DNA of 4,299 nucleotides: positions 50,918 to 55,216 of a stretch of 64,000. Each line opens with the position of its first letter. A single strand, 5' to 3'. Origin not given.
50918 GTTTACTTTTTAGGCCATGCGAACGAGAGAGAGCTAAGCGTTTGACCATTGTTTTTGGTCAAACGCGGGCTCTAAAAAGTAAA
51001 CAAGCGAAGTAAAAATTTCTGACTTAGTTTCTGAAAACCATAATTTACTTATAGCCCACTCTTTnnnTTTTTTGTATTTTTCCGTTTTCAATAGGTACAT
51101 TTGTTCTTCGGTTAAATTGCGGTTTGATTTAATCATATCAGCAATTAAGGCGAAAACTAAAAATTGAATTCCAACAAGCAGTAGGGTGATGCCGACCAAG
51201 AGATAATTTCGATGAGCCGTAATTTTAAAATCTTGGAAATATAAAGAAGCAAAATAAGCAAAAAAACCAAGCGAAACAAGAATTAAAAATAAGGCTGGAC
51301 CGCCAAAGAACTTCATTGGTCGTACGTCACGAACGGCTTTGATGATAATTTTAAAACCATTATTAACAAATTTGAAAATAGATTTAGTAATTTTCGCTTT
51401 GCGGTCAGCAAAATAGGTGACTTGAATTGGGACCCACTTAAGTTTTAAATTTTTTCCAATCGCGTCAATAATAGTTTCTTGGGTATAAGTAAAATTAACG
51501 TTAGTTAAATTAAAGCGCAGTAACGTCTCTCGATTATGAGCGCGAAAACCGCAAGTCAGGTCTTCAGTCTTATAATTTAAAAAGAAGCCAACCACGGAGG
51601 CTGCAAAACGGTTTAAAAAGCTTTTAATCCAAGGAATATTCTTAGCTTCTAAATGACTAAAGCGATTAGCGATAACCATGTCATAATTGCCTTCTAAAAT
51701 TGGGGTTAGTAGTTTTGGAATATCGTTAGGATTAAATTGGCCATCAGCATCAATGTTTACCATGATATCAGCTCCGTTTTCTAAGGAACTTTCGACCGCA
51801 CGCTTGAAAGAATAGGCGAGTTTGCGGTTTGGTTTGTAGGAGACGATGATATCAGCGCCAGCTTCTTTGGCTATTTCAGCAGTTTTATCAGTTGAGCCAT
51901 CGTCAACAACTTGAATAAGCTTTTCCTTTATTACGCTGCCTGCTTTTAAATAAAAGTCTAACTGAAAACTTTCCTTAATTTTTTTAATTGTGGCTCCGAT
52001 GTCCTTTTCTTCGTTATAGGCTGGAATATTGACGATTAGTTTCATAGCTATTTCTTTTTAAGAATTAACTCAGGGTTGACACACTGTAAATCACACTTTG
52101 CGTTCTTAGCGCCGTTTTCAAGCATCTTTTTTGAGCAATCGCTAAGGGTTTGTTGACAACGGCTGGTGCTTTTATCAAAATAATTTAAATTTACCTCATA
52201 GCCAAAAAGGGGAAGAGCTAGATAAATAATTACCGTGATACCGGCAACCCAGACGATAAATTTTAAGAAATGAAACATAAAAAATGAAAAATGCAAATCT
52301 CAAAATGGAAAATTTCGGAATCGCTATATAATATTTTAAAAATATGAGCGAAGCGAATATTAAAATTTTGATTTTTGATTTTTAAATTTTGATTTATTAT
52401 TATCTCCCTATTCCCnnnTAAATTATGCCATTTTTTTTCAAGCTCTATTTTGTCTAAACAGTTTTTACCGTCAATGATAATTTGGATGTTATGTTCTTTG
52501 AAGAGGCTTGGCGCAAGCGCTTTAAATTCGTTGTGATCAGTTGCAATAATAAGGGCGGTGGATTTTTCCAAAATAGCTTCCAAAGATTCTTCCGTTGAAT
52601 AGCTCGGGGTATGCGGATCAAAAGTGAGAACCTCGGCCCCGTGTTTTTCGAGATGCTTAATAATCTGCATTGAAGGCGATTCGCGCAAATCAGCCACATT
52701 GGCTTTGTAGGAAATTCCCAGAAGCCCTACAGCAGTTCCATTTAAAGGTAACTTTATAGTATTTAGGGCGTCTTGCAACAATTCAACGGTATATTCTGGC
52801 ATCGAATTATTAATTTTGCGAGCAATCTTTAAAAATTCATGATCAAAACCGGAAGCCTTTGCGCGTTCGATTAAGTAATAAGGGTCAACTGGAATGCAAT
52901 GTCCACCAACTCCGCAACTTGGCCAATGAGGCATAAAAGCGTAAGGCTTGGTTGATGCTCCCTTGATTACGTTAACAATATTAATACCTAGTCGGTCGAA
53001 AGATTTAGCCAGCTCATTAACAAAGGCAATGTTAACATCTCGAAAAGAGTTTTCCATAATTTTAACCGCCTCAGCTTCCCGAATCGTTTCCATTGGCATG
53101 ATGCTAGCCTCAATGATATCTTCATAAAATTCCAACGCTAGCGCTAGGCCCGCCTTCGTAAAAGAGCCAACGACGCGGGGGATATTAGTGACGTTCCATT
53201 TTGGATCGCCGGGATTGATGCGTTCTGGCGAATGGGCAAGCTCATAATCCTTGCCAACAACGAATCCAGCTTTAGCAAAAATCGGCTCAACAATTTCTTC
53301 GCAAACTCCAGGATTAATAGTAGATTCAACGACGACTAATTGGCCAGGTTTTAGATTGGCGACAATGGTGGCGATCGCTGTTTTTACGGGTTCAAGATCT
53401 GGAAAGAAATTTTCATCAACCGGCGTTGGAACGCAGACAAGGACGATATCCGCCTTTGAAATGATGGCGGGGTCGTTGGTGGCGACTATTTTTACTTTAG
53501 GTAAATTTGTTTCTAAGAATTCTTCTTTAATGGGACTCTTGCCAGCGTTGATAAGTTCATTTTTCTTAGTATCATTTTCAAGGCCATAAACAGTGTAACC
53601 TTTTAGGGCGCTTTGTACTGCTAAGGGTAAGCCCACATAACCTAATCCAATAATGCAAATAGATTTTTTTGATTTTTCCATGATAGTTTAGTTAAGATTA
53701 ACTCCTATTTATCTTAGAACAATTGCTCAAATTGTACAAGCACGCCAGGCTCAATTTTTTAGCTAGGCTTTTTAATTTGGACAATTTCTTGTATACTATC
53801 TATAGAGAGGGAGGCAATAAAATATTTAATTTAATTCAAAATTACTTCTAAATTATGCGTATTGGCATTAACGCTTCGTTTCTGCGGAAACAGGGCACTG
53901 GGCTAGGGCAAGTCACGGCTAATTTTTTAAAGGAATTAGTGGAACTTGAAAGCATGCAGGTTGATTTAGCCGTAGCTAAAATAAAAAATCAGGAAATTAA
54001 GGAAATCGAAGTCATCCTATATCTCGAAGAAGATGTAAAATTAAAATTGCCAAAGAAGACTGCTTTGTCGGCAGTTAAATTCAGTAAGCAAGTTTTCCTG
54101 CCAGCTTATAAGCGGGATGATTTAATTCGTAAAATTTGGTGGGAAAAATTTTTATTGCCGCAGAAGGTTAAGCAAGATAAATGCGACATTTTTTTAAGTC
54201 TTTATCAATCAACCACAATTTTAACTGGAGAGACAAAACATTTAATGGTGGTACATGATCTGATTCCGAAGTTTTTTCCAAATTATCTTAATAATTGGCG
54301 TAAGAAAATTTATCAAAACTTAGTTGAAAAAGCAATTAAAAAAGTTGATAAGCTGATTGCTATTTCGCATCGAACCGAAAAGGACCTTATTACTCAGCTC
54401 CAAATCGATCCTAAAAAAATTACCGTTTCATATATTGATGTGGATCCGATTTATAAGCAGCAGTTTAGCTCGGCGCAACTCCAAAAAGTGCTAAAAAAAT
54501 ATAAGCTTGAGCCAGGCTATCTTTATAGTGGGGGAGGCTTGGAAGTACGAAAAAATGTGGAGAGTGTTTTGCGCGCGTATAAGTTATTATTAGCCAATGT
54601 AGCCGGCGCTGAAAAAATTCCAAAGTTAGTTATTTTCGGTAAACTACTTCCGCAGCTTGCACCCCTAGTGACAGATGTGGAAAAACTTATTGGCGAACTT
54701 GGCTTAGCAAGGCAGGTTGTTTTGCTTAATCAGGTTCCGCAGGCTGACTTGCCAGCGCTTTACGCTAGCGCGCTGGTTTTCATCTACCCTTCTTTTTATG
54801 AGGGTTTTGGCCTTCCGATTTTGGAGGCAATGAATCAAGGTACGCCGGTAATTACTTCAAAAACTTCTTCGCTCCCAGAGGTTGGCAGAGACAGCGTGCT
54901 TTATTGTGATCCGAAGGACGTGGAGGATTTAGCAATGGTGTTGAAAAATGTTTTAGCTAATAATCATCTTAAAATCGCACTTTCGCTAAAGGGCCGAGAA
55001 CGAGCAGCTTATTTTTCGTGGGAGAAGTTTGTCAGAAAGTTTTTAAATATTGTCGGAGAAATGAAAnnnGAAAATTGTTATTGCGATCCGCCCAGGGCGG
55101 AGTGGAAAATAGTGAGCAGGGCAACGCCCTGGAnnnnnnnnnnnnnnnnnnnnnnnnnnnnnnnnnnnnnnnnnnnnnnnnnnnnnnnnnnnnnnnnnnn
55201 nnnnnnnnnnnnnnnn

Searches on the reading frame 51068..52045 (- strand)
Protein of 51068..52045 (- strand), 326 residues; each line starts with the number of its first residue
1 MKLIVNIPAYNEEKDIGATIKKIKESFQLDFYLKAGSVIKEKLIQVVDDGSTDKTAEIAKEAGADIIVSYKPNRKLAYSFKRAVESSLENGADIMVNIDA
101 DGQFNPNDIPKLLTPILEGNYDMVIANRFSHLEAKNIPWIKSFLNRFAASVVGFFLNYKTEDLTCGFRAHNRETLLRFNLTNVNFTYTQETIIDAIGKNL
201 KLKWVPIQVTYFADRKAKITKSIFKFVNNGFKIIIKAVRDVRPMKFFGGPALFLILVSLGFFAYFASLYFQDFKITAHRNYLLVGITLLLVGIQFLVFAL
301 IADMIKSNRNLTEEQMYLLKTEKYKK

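Call 44: search_protein_families(library=pfam, proteins=[window:51068-52045:-], max_evalue=0.0001)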
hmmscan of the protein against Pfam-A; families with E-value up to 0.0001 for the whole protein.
window:51068-52045:- (326 aa): 1 family
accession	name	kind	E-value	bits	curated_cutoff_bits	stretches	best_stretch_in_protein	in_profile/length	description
PF00535.33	Glycos_transf_2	-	1.5e-21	77.5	23.3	1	6-173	3-162/168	Glycosyl transferase family 2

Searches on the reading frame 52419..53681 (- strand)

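Call 44: search_protein_families(library=pfam, proteins=[window:52419-53681:-], max_evalue=0.0001)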
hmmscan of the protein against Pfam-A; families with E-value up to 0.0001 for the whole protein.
window:52419-53681:- (421 aa): 5 families
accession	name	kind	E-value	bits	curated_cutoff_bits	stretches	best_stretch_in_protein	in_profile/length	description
PF03721.20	UDPG_MGDP_dh_N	-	4e-37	128.1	27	1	7-176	2-177/187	UDP-glucose/GDP-mannose dehydrogenase family, NAD binding domain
PF00984.24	UDPG_MGDP_dh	-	1.2e-28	99.4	25.4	1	201-292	1-93/94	UDP-glucose/GDP-mannose dehydrogenase family, central domain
PF03720.21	UDPG_MGDP_dh_C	-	3.4e-23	82.4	30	1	320-411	2-103/103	UDP-glucose/GDP-mannose dehydrogenase family, UDP binding domain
PF03446.21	NAD_binding_2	-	1.8e-08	35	21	1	8-133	2-106/161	NAD binding domain of 6-phosphogluconate dehydrogenase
PF03807.23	F420_oxidored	-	7.4e-05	23.7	21.6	0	8-94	2-77/94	NADP oxidoreductase coenzyme F420-dependent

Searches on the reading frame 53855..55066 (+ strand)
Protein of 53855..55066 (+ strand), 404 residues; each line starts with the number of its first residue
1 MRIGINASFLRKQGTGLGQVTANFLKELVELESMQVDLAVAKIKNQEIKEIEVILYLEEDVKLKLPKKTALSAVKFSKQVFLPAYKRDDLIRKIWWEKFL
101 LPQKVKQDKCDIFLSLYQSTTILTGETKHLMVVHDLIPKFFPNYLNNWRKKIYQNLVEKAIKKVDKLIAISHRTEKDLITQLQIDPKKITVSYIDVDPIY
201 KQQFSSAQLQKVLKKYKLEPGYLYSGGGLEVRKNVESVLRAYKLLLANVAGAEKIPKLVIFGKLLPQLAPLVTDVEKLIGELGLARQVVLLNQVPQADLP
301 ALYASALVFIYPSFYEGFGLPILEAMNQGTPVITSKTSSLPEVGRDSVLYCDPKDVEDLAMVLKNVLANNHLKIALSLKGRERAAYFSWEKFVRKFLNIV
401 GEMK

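Call 44: search_protein_families(library=pfam, proteins=[window:53855-55066:+], max_evalue=0.0001)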
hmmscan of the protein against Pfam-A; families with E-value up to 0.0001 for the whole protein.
window:53855-55066:+ (404 aa): 5 families
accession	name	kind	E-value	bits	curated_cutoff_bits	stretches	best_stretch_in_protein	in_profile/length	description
PF00534.26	Glycos_transf_1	-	2.5e-27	95.9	26.4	1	220-379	15-168/172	Glycosyl transferases group 1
PF13692.12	Glyco_trans_1_4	-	2.8e-21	76.7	27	1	227-369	8-142/142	Glycosyl transferases group 1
PF13439.12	Glyco_transf_4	-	2.1e-09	38.1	28.5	1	82-193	45-163/170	Glycosyltransferase Family 4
PF20706.3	GT4-conflict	-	2.1e-09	37.3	26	1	231-340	210-316/385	Family 4 Glycosyltransferase in conflict systems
PF13524.12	Glyco_trans_1_2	-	2.2e-06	28.1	25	1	287-397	28-143/144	Glycosyl transferase-like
